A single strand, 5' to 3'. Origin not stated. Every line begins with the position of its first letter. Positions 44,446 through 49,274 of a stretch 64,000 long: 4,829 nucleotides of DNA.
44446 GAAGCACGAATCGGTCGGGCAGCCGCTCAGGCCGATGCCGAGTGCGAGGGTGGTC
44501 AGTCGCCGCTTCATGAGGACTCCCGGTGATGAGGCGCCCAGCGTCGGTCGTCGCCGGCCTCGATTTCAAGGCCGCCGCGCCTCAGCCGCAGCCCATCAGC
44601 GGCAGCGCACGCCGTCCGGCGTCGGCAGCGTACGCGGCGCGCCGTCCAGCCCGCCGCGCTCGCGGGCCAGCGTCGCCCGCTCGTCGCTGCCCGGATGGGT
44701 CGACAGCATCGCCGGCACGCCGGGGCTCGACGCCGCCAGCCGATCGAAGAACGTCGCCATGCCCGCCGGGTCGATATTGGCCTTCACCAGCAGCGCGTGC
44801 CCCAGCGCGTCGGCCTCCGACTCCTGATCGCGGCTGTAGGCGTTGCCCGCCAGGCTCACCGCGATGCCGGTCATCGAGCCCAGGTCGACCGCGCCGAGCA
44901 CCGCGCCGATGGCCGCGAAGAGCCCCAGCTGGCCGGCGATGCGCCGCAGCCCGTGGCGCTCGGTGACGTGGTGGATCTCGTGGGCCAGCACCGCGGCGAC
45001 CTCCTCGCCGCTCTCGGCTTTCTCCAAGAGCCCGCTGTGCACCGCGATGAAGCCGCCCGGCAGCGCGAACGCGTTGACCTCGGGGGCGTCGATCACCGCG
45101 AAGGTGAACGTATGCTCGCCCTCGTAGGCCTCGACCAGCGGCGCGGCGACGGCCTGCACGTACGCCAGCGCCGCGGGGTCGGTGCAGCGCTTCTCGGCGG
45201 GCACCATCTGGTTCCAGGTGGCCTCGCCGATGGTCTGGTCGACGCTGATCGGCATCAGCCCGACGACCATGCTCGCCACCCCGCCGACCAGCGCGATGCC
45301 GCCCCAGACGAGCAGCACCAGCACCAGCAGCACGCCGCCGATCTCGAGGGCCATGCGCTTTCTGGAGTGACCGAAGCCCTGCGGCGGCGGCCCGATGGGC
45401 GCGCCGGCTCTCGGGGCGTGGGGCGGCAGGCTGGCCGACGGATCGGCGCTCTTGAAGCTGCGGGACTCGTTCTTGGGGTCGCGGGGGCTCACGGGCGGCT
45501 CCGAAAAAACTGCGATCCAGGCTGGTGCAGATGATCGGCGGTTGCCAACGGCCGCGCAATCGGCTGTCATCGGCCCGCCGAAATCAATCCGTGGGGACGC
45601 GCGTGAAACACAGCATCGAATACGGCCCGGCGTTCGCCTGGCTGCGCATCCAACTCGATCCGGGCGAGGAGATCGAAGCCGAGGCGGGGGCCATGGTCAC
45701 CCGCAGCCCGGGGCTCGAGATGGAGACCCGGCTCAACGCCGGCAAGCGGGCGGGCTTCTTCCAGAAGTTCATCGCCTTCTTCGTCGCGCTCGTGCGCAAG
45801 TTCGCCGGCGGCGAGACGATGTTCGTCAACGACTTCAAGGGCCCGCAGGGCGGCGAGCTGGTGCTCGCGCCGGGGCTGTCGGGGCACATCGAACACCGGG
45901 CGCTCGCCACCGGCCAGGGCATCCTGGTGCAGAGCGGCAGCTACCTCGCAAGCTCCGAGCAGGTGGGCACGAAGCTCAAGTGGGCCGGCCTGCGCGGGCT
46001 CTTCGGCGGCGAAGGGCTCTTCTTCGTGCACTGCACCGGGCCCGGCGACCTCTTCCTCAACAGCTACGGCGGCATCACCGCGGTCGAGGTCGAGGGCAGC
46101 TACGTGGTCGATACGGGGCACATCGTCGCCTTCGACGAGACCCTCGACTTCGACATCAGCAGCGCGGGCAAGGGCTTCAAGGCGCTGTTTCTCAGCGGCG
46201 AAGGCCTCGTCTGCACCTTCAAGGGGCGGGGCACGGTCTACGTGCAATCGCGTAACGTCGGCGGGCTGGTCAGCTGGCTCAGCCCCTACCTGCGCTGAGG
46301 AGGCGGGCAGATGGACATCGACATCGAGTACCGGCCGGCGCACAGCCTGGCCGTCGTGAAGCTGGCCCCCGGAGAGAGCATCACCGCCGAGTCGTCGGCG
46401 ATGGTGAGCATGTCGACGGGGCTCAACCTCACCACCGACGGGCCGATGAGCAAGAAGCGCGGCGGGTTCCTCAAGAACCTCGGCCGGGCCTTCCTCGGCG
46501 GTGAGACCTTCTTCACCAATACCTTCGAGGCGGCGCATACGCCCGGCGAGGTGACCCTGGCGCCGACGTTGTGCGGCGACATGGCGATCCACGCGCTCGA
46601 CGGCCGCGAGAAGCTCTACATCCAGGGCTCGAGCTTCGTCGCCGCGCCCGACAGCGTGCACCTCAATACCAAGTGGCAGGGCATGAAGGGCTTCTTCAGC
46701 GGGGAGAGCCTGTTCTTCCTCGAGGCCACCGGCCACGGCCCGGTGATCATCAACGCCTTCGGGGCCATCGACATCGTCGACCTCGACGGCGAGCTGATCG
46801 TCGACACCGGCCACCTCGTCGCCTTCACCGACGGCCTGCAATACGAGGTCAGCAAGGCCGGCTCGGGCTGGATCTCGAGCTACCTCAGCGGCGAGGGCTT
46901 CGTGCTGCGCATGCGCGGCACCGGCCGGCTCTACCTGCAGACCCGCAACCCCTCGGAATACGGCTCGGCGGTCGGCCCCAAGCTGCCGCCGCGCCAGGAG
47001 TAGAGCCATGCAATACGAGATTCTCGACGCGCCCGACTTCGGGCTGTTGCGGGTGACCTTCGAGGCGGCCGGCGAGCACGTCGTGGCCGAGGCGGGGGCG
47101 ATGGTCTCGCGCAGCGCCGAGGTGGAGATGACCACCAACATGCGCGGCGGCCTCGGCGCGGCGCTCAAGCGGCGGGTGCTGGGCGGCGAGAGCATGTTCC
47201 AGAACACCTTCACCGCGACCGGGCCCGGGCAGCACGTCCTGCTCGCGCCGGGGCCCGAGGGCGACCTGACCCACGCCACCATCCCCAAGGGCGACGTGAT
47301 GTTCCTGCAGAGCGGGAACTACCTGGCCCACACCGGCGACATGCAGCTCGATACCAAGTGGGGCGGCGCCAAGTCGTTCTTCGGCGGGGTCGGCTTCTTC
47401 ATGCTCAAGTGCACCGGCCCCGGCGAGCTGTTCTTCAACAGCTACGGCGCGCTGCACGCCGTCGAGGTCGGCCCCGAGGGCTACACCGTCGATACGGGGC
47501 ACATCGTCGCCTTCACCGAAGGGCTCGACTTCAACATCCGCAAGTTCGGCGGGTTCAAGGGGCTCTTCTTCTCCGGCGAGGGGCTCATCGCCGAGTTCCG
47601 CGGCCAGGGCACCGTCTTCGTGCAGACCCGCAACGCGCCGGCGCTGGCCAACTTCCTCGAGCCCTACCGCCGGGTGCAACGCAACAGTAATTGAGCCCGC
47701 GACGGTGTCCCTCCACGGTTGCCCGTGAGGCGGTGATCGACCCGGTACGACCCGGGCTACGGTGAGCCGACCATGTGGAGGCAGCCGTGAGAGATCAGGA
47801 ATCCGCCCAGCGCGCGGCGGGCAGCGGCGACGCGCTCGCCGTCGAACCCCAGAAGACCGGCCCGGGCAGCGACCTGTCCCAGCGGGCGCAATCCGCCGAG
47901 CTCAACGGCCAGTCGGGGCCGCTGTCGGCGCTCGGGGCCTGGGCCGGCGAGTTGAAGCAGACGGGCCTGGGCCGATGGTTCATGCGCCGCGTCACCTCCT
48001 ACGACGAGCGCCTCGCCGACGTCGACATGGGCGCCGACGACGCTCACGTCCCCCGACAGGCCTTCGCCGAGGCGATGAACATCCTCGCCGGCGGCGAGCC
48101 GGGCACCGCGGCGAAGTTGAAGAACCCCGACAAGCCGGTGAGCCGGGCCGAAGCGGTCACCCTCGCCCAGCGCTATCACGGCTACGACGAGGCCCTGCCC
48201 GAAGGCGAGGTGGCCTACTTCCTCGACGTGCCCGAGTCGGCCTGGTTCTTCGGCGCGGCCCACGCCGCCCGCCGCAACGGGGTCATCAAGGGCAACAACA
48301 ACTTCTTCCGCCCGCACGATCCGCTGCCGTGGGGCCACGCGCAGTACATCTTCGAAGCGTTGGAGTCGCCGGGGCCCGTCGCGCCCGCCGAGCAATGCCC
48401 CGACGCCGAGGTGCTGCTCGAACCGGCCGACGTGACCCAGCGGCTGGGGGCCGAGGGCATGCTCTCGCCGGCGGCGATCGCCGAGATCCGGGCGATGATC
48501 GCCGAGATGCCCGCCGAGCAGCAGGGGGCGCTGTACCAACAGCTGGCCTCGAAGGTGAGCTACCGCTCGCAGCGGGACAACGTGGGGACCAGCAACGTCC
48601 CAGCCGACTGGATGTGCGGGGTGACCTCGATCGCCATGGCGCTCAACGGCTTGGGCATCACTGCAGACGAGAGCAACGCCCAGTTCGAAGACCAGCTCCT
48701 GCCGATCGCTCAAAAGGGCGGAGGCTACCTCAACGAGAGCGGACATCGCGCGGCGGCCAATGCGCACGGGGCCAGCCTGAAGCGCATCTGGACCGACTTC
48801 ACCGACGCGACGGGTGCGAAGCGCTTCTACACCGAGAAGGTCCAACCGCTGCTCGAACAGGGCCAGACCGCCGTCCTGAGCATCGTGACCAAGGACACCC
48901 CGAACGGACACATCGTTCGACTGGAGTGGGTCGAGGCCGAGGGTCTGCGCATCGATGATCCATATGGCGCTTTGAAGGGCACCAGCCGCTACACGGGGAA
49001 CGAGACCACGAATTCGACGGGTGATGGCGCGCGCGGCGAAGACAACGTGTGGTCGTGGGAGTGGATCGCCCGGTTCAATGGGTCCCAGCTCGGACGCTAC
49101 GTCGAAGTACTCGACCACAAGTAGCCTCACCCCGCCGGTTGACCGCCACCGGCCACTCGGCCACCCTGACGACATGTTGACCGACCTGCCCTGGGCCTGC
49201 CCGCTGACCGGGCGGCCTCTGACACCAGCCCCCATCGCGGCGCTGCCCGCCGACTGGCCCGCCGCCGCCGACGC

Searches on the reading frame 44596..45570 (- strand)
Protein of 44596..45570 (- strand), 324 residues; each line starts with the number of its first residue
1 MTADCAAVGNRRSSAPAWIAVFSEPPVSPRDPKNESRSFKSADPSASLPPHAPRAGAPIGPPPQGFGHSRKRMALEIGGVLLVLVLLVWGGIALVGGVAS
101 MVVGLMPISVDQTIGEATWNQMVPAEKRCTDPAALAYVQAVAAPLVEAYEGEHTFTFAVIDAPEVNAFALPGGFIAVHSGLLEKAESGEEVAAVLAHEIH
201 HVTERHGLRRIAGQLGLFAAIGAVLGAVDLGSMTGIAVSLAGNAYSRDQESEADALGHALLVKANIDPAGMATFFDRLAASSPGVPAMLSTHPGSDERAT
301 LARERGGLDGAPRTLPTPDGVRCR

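Call 3: search_protein_families(library=pfam, proteins=[window:44596-45570:-], max_evalue=0.1)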
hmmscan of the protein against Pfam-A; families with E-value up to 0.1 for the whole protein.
window:44596-45570:- (324 aa): 3 families
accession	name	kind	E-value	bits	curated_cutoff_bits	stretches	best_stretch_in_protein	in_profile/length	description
PF01435.24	Peptidase_M48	-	3e-31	109.1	20.3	1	138-304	7-184/186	Peptidase family M48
PF13203.12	DUF2201_N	-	0.0079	16.3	23.2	1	189-219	58-88/271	Putative metallopeptidase domain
PF10026.15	DUF2268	-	0.03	14.2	23.6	1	181-204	55-78/195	Predicted Zn-dependent protease (DUF2268)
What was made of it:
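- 44596..45570 (-): Upstream same-strand M48 (BepA/LoiP-like) metalloprotease gene, separated by an 81-nt gap. It may be co-transcribed but is not a conserved partner. Pfam Peptidase_M48 at 3e-31 (call 3).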

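Call 4: search_protein_families(library=ncbifam, proteins=[window:44596-45570:-], max_evalue=0.1)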
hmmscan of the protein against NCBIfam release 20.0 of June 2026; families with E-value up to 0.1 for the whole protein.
window:44596-45570:- (324 aa): 7 families
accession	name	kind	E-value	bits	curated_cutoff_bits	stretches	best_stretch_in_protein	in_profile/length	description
NF052400.1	M48_BAM_BepA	equivalog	2.6e-38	132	570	1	103-305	38-256/483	beta-barrel assembly-enhancing protease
NF052399.1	M48_lipo_LoiP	exception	2.8e-23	82.7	365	1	141-305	74-243/247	metalloprotease LoiP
NF003965.0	PRK05457.1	equivalog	9.7e-08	31.7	245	1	156-203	96-146/285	protease HtpX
NF002775.0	PRK02870.1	equivalog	1.3e-05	24.7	285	1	148-204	127-186/338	zinc metalloprotease HtpX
NF003425.0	PRK04897.1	equivalog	7.2e-05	22.1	355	1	159-205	102-151/298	zinc metalloprotease HtpX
NF002363.0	PRK01345.1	equivalog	0.0026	16.9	422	1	157-226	87-164/318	zinc metalloprotease HtpX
NF002669.0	PRK02391.1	equivalog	0.0027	16.9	341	1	158-217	98-161/298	zinc metalloprotease HtpX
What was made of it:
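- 44596..45570 (-): NCBIfam partial hits (call 4).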

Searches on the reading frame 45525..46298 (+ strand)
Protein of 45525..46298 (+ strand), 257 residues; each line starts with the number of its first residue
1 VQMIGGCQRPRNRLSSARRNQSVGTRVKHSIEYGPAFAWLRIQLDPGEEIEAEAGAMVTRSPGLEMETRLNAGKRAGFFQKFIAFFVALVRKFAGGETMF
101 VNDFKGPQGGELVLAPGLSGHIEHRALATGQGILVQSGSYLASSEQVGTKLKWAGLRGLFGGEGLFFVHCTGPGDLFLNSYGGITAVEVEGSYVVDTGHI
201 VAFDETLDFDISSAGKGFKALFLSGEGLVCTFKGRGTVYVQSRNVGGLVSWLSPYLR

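Call 75: search_protein_families(library=pfam, proteins=[window:45525-46298:+], max_evalue=0.001)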
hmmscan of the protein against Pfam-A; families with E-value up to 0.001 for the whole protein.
window:45525-46298:+ (257 aa): 1 family
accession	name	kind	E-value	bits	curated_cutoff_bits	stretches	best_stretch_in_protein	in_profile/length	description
PF01987.23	AIM24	-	1e-58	198.9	25.7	1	31-243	3-205/205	Mitochondrial biogenesis AIM24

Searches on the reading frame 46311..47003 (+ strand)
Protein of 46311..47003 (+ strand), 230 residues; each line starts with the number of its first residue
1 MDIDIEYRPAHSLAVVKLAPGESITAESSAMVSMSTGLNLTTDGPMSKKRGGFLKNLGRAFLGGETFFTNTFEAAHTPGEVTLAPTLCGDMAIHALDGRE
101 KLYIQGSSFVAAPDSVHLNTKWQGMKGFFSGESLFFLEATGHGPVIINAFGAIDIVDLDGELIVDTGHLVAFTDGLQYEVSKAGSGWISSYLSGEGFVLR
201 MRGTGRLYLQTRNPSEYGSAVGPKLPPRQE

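Call 75: search_protein_families(library=pfam, proteins=[window:46311-47003:+], max_evalue=0.001)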
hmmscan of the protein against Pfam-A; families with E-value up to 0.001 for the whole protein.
window:46311-47003:+ (230 aa): 1 family
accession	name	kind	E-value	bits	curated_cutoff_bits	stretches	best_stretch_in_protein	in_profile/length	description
PF01987.23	AIM24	-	4.7e-60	203.2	25.7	1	5-212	3-205/205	Mitochondrial biogenesis AIM24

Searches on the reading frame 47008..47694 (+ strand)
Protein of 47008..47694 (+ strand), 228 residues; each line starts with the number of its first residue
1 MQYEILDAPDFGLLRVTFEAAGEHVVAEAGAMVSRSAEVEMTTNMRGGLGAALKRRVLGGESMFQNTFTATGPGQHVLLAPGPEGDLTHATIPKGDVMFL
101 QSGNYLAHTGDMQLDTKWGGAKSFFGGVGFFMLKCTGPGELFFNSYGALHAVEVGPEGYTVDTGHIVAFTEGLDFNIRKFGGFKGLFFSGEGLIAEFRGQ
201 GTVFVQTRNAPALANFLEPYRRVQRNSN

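Call 75: search_protein_families(library=pfam, proteins=[window:47008-47694:+], max_evalue=0.001)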
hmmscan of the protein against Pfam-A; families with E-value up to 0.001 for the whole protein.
window:47008-47694:+ (228 aa): 1 family
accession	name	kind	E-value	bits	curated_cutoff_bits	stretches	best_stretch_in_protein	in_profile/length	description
PF01987.23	AIM24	-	7.5e-62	209.1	25.7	1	3-208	1-205/205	Mitochondrial biogenesis AIM24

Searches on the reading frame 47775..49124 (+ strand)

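Call 75: search_protein_families(library=pfam, proteins=[window:47775-49124:+], max_evalue=0.001)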
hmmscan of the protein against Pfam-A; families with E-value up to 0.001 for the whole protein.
window:47775-49124:+ (449 aa): 2 families
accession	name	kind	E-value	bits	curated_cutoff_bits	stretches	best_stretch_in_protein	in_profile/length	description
PF00395.25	SLH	-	2.3e-07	31.1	20.8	1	149-183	2-37/44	S-layer homology domain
PF13529.12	Peptidase_C39_2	-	1.5e-06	29.3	24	1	260-397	2-143/143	Peptidase_C39 like family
